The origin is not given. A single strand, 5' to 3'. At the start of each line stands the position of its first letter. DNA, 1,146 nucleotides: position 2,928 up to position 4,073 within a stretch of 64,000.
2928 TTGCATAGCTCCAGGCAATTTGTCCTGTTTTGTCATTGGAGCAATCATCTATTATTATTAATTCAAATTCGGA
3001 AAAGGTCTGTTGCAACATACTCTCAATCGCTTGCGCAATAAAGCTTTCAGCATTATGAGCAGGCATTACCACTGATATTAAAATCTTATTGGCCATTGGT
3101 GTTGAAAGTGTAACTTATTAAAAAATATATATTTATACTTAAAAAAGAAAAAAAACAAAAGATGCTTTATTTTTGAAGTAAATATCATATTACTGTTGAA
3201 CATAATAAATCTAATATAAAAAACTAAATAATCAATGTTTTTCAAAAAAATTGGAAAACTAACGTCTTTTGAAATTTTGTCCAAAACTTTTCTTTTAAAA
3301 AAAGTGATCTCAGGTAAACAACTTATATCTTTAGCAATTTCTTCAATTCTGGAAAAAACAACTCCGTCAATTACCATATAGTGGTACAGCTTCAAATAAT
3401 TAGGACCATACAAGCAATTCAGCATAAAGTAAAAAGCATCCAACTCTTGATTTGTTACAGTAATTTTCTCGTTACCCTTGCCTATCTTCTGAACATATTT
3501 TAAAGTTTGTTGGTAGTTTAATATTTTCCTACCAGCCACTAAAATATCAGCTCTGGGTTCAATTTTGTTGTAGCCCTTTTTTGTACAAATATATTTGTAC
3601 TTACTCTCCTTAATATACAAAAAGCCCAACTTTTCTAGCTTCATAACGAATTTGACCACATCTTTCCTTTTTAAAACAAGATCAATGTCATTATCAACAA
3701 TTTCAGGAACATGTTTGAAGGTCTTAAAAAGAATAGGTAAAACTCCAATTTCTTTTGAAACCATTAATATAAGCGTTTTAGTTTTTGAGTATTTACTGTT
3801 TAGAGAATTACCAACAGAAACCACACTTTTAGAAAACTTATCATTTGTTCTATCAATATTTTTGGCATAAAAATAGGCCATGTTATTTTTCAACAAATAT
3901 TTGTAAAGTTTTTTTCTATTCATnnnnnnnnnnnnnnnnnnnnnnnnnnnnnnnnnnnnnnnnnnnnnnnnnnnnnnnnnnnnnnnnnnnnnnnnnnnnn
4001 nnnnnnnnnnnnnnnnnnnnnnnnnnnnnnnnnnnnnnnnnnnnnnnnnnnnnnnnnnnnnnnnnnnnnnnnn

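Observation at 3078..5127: Tandem-duplicated thymidylate-kinase-like protein coupled to a nucleotidyltransferase-like gene inside a glycan operon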

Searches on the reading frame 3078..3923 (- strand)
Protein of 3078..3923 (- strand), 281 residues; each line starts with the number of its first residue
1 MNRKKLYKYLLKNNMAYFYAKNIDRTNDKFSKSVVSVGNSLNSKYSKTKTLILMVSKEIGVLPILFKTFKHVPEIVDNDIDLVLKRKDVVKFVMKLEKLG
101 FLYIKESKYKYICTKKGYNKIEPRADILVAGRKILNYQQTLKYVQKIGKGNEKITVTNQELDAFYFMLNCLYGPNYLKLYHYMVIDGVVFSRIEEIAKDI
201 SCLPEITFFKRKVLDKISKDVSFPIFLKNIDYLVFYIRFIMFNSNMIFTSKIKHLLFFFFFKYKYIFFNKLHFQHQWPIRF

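Call 3: search_protein_families(library=pfam, proteins=[window:3078-3923:-], max_evalue=0.1)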
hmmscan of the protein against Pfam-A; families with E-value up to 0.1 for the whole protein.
window:3078-3923:- (281 aa): 0 families

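Call 4: search_protein_families(library=ncbifam, proteins=[window:3078-3923:-], max_evalue=1)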
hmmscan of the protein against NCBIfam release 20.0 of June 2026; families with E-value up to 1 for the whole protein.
window:3078-3923:- (281 aa): 0 families

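Call 5: search_protein_families(library=padloc, proteins=[window:3078-3923:-], max_evalue=1)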
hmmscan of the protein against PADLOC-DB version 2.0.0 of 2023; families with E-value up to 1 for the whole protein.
window:3078-3923:- (281 aa): 1 family
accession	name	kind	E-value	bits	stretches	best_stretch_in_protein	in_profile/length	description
PDLC01591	Cas2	-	0.012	14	1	80-125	11-57/101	"CAS-I,CAS-II,CAS-III,CAS-IV,CAS-V,CAS-VI; acquisition_2"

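Call 7: find_homologous_proteins(query=window:3078-3923:-)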
Query window:3078-3923:- (281 aa): 20 proteins with E <= 0.001 among 685 candidates.
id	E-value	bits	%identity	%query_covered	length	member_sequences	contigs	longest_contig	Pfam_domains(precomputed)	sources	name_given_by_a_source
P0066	1.1e-169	581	100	95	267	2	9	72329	-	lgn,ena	-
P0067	1.5e-82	295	51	98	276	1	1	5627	-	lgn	-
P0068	2.9e-63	232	40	97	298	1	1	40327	-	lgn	-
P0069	9.7e-63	230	42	98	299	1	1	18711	-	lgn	-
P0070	1.4e-56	210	43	99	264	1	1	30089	-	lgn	-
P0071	2.8e-53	199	39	98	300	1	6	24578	-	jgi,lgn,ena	-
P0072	1.8e-52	197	38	98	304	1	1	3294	-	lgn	-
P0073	1.6e-49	187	37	98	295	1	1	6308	-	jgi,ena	-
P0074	5.6e-49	185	38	96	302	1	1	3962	-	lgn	-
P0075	2.6e-48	183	37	98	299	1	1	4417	-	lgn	-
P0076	1.3e-47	181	35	97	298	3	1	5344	-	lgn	-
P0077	1.3e-45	174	36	97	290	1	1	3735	-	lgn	-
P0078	1.8e-45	174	34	99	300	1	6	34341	-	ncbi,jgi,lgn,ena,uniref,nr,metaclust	ncbi:MAG: hypothetical protein US96_C0002G0019 [Candidatus Woesebacteria bacterium GW2011_GWB1_38_5b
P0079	3.4e-45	173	36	96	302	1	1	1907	-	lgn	-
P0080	6.6e-42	162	36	97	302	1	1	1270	-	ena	-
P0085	1.4e-35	141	32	99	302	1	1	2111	PF14907.13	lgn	-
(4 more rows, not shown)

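Call 12: search_protein_families(library=pfam, alignment_id=A1, max_evalue=1)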
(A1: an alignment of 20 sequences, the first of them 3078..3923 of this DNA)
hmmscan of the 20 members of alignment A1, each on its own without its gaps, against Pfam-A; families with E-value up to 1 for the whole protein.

A. member 1, window:3078-3923:- (281 aa): 2 families
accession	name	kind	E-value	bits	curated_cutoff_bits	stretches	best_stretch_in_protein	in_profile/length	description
PF15190.11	TMEM251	-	0.1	13.2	27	1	9-66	15-72/131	Transmembrane protein 251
PF14907.12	NTP_transf_5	-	0.16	11.9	31.2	1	78-160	95-181/249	Uncharacterised nucleotidyltransferase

B. families by the number of members that match (of 20 scanned): 13 families
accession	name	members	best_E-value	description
PF14907.12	NTP_transf_5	19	1.8e-06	Uncharacterised nucleotidyltransferase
PF12687.12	DUF3801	2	0.0013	Protein of unknown function (DUF3801)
PF04991.19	LicD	1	0.0017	LicD family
PF08881.15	CVNH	1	0.0098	CVNH domain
PF02565.21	RecO_C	1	0.024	Recombination protein O C terminal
PF22834.3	Polo_box_4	1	0.025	Polo box domain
PF02244.21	Propep_M14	1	0.039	Carboxypeptidase activation peptide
PF15190.11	TMEM251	1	0.1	Transmembrane protein 251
PF13710.12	ACT_5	1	0.17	ACT domain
PF16199.10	Radical_SAM_C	1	0.19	Radical_SAM C-terminal domain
PF23942.1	DUF7277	1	0.19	Domain of unknown function (DUF7277)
PF11882.13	DUF3402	1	0.26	Domain of unknown function (DUF3402)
PF09087.17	Cyc-maltodext_N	1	0.3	Cyclomaltodextrinase, N-terminal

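Call 16: predict_structure(alignment_id=A1)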
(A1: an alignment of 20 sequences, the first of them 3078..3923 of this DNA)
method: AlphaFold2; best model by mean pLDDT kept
length: 281 residues; sequences in the alignment: 20
mean_pLDDT: 87.6   pTM: 0.86
mean pLDDT of the five models: 87.6, 86.0, 82.9, 82.8, 77.6
residues with pLDDT >= 90: 161; 70-90: 95; 50-70: 25; < 50: 0
segments of 3 or more residues with pLDDT < 50: none
pLDDT, mean of each block of 10 residues (from residue 1): 79 70 66 81 88 96 85 70 96 98 94 95 92 90 89 90 94 88 93 95 96 90 91 94 87 90 88 72 60
secondary structure, 60 per line:
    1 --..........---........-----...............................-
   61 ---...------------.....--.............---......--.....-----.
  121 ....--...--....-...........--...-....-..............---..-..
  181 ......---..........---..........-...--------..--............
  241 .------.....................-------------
elements in order: H3-12 H16-23 H29-59 E64-66 E79-83 H86-98 E102-107 E110-114 E120-124 E127-129 E132-135 H137-143 E144-147 E154-157 H159-172 H179-186 H190-199 H203-212 H229-241 H248-268

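Call 24: search_solved_structures(query=A1, max_evalue=10)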
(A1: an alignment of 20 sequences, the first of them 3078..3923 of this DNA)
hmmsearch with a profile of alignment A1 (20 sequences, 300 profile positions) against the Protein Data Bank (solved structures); distinct sequences matched with E-value up to 10: 3.
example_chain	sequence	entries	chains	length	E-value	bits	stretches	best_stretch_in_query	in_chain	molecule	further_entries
6go1_A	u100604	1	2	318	0.2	14.3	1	68-126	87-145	Polysaccharide deacetylase-like protein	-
1wh9_A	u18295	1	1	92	0.77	12.3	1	119-158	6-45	40S ribosomal protein S3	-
9p8h_SD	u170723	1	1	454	1.4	11.4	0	120-158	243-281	40S ribosomal protein S3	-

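Call 53: search_protein_representatives(alignment_id=A1)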
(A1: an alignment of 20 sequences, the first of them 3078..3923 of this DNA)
Query: 20 sequences, 300 profile positions. Proteins with E-value up to 0.001 (for the whole library): 325; up to 1e-10: 77; up to 1e-30: 30. The best 150 are listed.
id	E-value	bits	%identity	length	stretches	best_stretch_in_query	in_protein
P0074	3.5e-119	414.1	-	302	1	3-298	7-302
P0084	1.0e-117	409.3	-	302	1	2-299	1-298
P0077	1.2e-107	376.2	-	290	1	11-298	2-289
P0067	1.6e-98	346.2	-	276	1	22-295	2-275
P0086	1.4e-94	333.3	-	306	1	1-298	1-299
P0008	1.3e-93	330.2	-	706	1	4-299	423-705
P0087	2.8e-93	329.0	-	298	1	1-297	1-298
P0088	1.6e-92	326.6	-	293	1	1-297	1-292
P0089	1.3e-89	317.0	-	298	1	1-298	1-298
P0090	1.9e-85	303.3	-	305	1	4-298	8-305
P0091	2.4e-80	286.5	-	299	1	3-298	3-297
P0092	5.9e-71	255.7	-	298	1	1-296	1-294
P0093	3.8e-70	253.1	-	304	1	1-297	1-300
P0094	6.4e-70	252.3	-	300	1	1-298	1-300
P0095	1.1e-69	251.5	-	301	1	1-297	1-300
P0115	1.6e-16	77.0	-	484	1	58-294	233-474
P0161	1.7e-10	57.2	-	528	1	29-298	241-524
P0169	5.4e-10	55.6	-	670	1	21-173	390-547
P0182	1.8e-09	53.8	-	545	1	28-234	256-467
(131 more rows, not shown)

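Call 55: search_protein_families(library=pfam, alignment_id=A3, max_evalue=0.001)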
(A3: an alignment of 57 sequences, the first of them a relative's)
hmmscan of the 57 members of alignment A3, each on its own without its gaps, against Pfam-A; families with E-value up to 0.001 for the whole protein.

A. member 1, P0112 (294 aa): 1 family
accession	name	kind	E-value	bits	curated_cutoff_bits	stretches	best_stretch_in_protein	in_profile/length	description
PF14907.12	NTP_transf_5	-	4.9e-14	53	31.2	1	85-230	96-247/249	Uncharacterised nucleotidyltransferase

B. families by the number of members that match (of 57 scanned): 6 families
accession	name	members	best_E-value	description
PF14907.12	NTP_transf_5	54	1.3e-24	Uncharacterised nucleotidyltransferase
PF02223.23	Thymidylate_kin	7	3.6e-13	Thymidylate kinase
PF13692.12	Glyco_trans_1_4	1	2.3e-20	Glycosyl transferases group 1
PF00534.26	Glycos_transf_1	1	5.2e-20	Glycosyl transferases group 1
PF13439.12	Glyco_transf_4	1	1.6e-09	Glycosyltransferase Family 4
PF13579.12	Glyco_trans_4_4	1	0.00029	Glycosyl transferase 4-like domain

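Call 62: find_encoding_contigs(protein=P0169, flank=7000, max_places=1)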
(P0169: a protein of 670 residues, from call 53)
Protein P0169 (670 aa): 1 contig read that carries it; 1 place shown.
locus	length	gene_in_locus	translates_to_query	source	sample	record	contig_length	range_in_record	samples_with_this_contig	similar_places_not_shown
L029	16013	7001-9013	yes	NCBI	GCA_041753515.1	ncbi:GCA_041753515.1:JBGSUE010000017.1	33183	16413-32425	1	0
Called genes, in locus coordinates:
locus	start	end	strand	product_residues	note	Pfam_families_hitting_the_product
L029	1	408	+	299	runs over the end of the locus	PF10111:Glyco_tranf_2_2 (faint), PF13641:Glyco_tranf_2_3 (faint), PF00535:Glycos_transf_2, PF13632:Glyco_trans_2_3 (weak)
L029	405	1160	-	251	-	PF01596:Methyltransf_3 (weak), PF13578:Methyltransf_24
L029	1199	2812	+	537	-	PF02310:B12-binding (weak), PF04055:Radical_SAM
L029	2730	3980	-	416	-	-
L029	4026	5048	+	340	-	PF00535:Glycos_transf_2, PF13641:Glyco_tranf_2_3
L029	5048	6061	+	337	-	PF01073:3Beta_HSD, PF01370:Epimerase, PF02719:Polysacc_synt_2, PF05368:NmrA, PF07993:NAD_binding_4, PF13460:NAD_binding_10, PF16363:GDP_Man_Dehyd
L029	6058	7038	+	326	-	PF00535:Glycos_transf_2, PF13641:Glyco_tranf_2_3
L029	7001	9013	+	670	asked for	PF13439:Glyco_transf_4, PF00534:Glycos_transf_1, PF13692:Glyco_trans_1_4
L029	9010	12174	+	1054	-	-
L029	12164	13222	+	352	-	PF01073:3Beta_HSD, PF01370:Epimerase, PF02719:Polysacc_synt_2, PF04321:RmlD_sub_bind, PF16363:GDP_Man_Dehyd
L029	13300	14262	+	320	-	PF01073:3Beta_HSD, PF01370:Epimerase, PF02719:Polysacc_synt_2, PF07993:NAD_binding_4 (faint), PF16363:GDP_Man_Dehyd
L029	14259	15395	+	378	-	PF20706:GT4-conflict, PF00534:Glycos_transf_1, PF13692:Glyco_trans_1_4, PF13524:Glyco_trans_1_2 (weak)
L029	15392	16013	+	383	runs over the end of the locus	PF13439:Glyco_transf_4, PF13579:Glyco_trans_4_4, PF00534:Glycos_transf_1, PF13692:Glyco_trans_1_4, PF13524:Glyco_trans_1_2 (weak)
